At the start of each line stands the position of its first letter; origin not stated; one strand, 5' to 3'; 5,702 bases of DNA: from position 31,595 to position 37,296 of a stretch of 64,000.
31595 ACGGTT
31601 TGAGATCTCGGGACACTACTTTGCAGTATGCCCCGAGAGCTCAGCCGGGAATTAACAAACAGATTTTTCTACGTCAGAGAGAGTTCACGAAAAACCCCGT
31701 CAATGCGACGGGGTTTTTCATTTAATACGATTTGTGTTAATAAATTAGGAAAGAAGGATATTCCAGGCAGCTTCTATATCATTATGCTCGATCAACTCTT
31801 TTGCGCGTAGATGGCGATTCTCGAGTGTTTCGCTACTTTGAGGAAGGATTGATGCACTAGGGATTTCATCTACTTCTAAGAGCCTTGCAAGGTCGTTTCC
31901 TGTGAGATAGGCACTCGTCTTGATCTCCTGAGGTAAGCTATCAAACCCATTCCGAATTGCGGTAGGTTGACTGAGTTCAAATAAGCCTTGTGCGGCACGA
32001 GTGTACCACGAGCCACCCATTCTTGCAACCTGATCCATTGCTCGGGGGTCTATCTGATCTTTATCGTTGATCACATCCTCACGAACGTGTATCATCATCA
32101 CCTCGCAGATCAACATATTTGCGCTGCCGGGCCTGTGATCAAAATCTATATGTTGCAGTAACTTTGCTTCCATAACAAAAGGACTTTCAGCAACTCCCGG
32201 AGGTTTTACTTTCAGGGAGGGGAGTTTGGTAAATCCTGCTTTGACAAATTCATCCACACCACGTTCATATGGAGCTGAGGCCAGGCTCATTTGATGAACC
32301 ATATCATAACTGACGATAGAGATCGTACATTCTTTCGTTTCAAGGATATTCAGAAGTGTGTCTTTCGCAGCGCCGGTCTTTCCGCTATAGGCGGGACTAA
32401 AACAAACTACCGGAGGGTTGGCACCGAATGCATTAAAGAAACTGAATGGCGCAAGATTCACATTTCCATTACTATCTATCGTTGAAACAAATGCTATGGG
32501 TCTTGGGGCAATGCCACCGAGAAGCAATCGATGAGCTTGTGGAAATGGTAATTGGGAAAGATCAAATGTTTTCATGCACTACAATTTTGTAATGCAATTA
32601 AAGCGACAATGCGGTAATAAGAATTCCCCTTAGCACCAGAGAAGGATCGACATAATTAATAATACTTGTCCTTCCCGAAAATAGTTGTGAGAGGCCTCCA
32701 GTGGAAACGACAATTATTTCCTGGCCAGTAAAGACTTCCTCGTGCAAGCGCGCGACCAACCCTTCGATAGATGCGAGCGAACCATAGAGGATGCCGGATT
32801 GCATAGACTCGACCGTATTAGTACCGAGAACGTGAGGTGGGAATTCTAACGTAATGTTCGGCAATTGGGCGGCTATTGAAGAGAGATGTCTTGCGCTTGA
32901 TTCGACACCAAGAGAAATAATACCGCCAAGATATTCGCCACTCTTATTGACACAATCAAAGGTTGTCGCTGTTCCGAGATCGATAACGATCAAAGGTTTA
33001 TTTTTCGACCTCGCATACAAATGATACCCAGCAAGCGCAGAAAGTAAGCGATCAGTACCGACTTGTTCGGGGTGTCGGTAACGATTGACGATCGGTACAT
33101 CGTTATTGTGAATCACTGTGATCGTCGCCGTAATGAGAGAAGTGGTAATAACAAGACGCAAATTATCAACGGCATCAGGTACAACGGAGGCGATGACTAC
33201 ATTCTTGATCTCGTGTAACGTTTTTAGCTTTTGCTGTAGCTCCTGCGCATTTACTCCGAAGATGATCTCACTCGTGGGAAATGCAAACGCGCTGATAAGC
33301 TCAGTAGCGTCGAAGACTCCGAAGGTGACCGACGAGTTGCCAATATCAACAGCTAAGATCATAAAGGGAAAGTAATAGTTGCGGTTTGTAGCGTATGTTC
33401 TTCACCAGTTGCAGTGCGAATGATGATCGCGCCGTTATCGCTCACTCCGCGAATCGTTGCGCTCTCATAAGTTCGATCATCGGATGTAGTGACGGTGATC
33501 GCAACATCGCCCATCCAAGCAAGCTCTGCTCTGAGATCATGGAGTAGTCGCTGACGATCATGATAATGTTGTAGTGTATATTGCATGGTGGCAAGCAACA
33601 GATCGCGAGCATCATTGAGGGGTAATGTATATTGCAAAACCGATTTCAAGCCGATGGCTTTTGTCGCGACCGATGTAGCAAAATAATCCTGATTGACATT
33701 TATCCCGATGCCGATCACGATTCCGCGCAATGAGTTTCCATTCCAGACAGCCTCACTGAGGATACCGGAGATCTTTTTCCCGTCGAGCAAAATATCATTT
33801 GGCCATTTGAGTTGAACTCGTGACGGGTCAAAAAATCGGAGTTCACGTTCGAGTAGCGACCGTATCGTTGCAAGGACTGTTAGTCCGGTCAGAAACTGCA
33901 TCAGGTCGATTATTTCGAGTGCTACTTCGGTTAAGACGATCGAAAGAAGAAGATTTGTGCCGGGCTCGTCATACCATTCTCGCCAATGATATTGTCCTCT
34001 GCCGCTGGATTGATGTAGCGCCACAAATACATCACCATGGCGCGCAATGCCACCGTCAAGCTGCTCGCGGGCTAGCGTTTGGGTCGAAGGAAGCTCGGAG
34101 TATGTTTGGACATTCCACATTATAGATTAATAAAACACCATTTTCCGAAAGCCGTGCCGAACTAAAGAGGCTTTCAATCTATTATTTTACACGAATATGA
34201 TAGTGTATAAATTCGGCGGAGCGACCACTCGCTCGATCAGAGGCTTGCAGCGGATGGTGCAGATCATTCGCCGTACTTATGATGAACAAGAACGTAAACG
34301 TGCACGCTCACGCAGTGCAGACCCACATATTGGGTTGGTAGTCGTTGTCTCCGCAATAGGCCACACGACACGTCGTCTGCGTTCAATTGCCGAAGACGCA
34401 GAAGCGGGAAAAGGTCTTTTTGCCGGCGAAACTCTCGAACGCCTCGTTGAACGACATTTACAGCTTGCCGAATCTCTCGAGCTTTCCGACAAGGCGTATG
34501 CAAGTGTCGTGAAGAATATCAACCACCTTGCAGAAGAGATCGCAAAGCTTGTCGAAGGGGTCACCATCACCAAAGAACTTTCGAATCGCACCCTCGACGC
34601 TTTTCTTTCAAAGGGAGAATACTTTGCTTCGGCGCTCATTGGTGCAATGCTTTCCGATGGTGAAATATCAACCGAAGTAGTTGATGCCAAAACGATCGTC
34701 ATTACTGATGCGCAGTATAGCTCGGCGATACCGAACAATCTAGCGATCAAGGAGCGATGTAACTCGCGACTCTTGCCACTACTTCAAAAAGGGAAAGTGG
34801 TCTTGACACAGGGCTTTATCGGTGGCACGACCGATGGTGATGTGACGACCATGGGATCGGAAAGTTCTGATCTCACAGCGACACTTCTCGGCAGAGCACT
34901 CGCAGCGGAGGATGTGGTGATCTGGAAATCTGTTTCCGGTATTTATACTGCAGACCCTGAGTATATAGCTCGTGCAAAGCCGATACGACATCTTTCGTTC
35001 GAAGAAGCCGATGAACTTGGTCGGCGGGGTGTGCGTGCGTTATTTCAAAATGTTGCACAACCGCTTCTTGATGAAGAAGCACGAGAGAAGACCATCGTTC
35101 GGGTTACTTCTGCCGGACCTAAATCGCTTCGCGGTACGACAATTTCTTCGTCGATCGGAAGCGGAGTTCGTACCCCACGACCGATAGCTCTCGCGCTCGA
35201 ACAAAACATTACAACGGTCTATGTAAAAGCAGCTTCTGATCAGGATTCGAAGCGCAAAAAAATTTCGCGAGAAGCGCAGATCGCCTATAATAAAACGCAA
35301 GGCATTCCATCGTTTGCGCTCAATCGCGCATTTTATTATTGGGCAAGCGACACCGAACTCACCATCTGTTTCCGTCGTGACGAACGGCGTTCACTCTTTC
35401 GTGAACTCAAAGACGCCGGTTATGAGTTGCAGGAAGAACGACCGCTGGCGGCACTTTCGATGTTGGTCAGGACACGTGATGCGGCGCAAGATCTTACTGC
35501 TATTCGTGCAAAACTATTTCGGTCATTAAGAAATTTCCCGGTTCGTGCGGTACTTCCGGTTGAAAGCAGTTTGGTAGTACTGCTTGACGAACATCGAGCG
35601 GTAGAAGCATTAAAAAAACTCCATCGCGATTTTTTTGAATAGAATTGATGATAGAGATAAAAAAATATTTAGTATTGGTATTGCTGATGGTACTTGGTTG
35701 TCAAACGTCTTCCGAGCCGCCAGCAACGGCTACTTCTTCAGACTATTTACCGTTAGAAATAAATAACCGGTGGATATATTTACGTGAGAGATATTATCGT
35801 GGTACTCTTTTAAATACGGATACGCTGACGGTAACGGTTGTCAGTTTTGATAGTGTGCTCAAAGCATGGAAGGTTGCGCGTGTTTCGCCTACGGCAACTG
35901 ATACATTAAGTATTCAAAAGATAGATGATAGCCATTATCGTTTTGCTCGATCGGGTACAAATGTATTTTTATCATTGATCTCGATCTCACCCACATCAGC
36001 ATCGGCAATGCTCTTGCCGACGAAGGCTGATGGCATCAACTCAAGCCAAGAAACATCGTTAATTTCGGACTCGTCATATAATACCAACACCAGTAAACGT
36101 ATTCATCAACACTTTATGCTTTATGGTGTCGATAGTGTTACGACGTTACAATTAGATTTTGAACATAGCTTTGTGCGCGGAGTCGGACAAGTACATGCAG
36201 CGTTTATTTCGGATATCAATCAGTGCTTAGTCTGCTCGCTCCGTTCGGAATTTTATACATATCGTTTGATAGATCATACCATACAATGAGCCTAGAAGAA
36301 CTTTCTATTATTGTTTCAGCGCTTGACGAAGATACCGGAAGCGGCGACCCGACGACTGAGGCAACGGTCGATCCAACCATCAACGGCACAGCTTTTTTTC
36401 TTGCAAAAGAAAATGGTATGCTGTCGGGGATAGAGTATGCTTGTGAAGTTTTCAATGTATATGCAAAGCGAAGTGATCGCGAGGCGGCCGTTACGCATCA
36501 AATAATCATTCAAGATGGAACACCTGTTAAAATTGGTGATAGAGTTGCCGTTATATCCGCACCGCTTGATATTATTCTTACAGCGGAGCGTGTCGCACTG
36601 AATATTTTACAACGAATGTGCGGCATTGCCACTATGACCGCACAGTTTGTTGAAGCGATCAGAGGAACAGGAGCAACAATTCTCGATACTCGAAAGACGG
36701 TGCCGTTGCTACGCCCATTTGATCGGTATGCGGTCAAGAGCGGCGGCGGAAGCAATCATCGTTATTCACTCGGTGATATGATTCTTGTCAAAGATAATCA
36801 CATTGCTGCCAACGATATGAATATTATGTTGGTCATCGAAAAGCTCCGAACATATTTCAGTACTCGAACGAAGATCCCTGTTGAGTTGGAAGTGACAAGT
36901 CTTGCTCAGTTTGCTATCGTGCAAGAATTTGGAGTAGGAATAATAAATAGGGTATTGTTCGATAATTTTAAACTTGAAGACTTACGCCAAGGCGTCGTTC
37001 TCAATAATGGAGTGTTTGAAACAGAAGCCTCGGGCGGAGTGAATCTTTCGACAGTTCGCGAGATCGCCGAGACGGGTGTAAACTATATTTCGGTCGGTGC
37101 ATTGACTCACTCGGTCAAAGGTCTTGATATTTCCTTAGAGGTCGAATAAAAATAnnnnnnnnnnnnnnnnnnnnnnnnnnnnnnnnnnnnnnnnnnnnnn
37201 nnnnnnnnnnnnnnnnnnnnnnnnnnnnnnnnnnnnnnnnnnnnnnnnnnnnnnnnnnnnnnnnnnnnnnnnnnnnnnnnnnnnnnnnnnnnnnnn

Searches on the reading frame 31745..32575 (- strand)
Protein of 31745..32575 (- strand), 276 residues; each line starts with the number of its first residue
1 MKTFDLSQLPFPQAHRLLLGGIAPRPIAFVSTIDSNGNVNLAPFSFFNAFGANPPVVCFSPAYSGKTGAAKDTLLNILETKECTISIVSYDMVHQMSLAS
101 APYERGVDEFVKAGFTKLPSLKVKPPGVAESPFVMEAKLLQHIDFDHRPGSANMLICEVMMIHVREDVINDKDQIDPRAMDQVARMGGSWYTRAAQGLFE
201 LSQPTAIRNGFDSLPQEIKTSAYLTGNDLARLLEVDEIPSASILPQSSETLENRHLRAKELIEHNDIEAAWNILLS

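Call 47: search_protein_families(library=pfam, proteins=[window:31745-32575:-], max_evalue=0.001)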
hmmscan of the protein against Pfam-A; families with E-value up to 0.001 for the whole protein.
window:31745-32575:- (276 aa): 1 family
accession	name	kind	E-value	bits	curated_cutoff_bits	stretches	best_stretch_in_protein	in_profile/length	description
PF01613.24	Flavin_Reduct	-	3.7e-20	73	27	1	24-168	5-137/153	Flavin reductase like domain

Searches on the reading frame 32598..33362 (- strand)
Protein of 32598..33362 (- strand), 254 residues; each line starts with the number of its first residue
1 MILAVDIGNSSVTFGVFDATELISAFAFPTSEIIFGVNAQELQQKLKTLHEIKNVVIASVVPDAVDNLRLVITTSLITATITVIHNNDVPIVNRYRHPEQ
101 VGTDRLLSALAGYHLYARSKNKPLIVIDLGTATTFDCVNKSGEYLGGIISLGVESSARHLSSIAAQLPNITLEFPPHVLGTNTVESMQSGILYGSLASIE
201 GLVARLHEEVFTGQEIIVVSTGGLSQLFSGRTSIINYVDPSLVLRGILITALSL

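Call 47: search_protein_families(library=pfam, proteins=[window:32598-33362:-], max_evalue=0.001)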
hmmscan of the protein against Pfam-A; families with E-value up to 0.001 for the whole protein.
window:32598-33362:- (254 aa): 1 family
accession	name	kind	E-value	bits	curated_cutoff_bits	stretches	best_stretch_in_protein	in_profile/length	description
PF03309.20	Pan_kinase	-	2.1e-52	178.4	24.7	1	2-205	1-205/205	Type III pantothenate kinase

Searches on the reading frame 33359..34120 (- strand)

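Call 47: search_protein_families(library=pfam, proteins=[window:33359-34120:-], max_evalue=0.001)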
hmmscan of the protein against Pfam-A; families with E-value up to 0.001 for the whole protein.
window:33359-34120:- (253 aa): 2 families
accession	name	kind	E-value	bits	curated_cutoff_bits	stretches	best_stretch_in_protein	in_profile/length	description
PF03099.24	BPL_LplA_LipB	-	6e-15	55.8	21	1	11-141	6-133/133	Biotin/lipoate A/B protein ligase family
PF02237.23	BPL_C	-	0.00013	22.3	21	1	208-244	6-40/48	Biotin protein ligase C terminal domain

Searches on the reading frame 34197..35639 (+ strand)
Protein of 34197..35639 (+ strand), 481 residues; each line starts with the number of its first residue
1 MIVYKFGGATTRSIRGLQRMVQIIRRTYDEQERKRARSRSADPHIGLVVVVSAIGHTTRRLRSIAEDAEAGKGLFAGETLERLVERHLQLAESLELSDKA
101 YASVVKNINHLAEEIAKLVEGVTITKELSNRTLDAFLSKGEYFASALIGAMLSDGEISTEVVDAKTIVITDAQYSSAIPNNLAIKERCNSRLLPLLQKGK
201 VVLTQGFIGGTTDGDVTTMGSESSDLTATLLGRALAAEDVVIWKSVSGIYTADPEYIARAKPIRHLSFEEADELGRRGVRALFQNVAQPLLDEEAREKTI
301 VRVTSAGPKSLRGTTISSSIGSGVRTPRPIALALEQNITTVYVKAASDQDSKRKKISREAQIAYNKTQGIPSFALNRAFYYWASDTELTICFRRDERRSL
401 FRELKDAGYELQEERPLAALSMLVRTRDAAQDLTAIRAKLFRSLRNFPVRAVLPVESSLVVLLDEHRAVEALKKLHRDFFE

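Call 5: search_protein_families(library=pfam, proteins=[window:34197-35639:+], max_evalue=0.01)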
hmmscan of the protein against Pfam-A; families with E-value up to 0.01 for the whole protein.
window:34197-35639:+ (481 aa): 1 family
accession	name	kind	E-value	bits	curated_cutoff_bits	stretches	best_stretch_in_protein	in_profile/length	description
PF00696.33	AA_kinase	-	4.2e-30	105.6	24.9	1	1-290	2-223/234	Amino acid kinase family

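Call 91: search_protein_families(library=ncbifam, proteins=[window:34197-35639:+], max_evalue=0.00001)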
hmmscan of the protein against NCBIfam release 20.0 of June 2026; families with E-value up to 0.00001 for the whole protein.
window:34197-35639:+ (481 aa): 25 families
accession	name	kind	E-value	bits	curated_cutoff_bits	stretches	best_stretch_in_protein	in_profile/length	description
TIGR00657.1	asp_kinases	subfamily_domain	1.4e-59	202.3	208.7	1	1-481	3-442/442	aspartate kinase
NF006570.0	PRK09084.1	equivalog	2.2e-59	201.8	455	1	1-343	4-314/452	lysine-sensitive aspartokinase 3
TIGR00656.1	asp_kin_monofn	equivalog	5.8e-54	183.6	402.25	1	1-481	3-406/407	aspartate kinase, monofunctional class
NF004938.0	PRK06291.1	equivalog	4.5e-51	174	528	1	2-322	3-307/468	aspartate kinase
NF006959.0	PRK09436.1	equivalog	2.7e-43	148.1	726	1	1-319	1-298/819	bifunctional aspartate kinase/homoserine dehydrogenase I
NF007003.0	PRK09466.1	subfamily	5.9e-40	137.4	582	1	3-480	14-453/810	bifunctional aspartate kinase/homoserine dehydrogenase II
NF004579.0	PRK05925.1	equivalog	5.8e-36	124.4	665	1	2-480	4-433/440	aspartate kinase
NF006515.0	PRK08961.1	equivalog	4e-34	117.7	802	1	2-322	10-309/861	bifunctional aspartate kinase/diaminopimelate decarboxylase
NF006068.0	PRK08210.1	equivalog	8.6e-33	114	474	1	124-479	62-400/405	aspartate kinase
NF005159.0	PRK06635.2-3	equivalog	7.2e-32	110.9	379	1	104-318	39-251/406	aspartate kinase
NF006234.1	PRK08373.1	subfamily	5.1e-30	104.8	237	1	46-290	31-254/338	aspartate kinase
NF005154.0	PRK06635.1-2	equivalog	2.8e-29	102.7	376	1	101-479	37-402/407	aspartate kinase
NF005155.0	PRK06635.1-4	equivalog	1.3e-28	100.1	346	1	85-349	17-273/407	aspartate kinase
NF006459.0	PRK08841.1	equivalog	2.4e-27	96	535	1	84-316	18-242/395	aspartate kinase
NF005156.0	PRK06635.1-5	equivalog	1.3e-26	93.3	594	1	94-355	26-278/411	aspartate kinase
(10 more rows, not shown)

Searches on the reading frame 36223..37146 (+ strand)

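Call 5: search_protein_families(library=pfam, proteins=[window:36223-37146:+], max_evalue=0.01)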
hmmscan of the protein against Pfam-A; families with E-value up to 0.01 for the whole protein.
window:36223-37146:+ (308 aa): 2 families
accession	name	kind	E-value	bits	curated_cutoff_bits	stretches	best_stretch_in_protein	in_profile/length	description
PF01729.25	QRPTase_C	-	2.6e-48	164.4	23.1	1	135-306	1-169/169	Quinolinate phosphoribosyl transferase, C-terminal domain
PF02749.22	QRPTase_N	-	2.5e-16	60.1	27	1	42-133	1-82/82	Quinolinate phosphoribosyl transferase, N-terminal domain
